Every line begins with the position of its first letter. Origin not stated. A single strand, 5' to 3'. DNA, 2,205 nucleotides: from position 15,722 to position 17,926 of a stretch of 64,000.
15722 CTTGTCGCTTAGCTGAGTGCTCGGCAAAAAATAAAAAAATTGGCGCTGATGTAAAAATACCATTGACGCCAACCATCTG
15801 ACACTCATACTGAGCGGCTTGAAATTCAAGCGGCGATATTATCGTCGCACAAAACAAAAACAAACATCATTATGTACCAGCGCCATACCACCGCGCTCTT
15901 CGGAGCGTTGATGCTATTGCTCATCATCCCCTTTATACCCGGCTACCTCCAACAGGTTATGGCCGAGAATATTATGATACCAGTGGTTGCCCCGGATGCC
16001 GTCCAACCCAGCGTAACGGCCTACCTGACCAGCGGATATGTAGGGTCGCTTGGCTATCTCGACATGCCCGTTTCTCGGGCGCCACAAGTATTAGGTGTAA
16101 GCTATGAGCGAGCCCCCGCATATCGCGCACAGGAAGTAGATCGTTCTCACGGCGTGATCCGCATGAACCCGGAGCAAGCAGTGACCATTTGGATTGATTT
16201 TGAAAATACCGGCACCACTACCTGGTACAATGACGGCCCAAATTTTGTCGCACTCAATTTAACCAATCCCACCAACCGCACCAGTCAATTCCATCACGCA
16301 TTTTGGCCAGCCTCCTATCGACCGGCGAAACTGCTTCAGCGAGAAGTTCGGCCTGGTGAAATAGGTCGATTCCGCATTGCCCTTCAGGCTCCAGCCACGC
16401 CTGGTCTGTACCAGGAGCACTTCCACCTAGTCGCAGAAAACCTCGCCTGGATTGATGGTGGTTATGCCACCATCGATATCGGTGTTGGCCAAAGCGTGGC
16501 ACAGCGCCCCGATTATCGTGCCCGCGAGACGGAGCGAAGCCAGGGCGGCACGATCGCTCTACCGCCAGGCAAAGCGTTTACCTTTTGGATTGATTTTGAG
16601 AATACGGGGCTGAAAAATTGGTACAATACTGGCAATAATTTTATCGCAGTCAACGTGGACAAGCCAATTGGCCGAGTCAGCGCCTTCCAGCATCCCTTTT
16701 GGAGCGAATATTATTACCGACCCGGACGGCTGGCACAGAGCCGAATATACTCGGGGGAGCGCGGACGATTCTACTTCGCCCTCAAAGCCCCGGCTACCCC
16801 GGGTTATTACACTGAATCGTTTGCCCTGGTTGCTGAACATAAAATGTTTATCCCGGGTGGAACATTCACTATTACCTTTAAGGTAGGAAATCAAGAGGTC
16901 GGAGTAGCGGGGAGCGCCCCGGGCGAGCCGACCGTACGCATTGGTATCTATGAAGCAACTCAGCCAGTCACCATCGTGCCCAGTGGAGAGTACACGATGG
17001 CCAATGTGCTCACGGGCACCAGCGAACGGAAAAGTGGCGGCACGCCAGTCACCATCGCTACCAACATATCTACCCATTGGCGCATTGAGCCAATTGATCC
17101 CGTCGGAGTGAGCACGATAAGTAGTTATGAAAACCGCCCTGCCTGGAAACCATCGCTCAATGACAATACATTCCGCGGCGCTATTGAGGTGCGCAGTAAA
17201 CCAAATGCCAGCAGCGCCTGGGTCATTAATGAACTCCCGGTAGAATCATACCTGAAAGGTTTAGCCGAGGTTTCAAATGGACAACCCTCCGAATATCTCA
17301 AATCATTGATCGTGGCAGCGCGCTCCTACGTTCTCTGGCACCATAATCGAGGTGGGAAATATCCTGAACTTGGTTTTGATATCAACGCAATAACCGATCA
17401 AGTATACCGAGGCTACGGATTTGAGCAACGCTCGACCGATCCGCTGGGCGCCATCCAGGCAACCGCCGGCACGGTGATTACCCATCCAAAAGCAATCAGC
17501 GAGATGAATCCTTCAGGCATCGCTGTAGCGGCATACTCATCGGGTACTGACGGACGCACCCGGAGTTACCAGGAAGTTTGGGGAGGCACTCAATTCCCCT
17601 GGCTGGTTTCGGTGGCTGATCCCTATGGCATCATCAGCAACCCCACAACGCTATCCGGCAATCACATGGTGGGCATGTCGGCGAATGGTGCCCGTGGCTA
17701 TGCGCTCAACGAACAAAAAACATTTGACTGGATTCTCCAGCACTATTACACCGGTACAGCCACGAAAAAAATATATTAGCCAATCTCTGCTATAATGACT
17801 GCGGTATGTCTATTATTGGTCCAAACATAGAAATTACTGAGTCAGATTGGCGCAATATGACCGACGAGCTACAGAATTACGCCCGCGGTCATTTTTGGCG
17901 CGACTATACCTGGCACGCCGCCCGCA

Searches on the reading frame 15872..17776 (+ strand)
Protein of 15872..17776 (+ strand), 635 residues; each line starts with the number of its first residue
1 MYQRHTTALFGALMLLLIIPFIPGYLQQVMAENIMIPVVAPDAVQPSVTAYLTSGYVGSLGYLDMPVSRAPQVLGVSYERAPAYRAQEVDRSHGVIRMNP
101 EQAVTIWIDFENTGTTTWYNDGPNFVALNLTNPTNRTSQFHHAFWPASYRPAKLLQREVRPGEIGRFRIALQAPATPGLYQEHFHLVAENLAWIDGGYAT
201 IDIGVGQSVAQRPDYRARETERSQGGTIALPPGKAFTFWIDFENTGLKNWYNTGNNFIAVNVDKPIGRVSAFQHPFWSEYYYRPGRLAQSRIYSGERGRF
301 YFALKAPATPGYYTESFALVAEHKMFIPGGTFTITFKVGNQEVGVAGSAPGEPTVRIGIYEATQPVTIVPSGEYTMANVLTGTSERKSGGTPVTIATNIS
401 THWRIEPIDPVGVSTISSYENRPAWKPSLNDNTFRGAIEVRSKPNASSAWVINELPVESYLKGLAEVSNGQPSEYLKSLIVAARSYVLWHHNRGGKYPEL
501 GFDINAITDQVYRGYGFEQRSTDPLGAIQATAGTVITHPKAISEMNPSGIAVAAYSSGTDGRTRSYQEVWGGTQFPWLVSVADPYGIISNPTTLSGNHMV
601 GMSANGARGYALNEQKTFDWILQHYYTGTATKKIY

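Call 3: search_protein_families(library=pfam, proteins=[window:15872-17776:+], max_evalue=1)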
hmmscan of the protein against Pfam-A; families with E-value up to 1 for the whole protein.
window:15872-17776:+ (635 aa): 2 families
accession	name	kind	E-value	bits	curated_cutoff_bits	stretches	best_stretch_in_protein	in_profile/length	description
PF08486.15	SpoIID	-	4.9e-11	43.5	23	1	448-538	4-97/97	Stage II sporulation protein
PF16158.11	N_BRCA1_IG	-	9.1e-11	42.7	28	2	100-189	10-93/108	Ig-like domain from next to BRCA1 gene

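Call 5: search_protein_families(library=ncbifam, proteins=[window:15872-17776:+], max_evalue=1)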
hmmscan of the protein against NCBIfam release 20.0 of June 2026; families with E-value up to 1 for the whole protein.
window:15872-17776:+ (635 aa): 2 families
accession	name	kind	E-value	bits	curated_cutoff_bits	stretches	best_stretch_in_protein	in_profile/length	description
TIGR02669.1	SpoIID_LytB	domain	1.6e-24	87.3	83.3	2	451-585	2-125/270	SpoIID/LytB domain-containing protein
TIGR02870.1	spore_II_D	equivalog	2.2e-09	36.9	234.75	2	597-633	302-337/338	stage II sporulation protein D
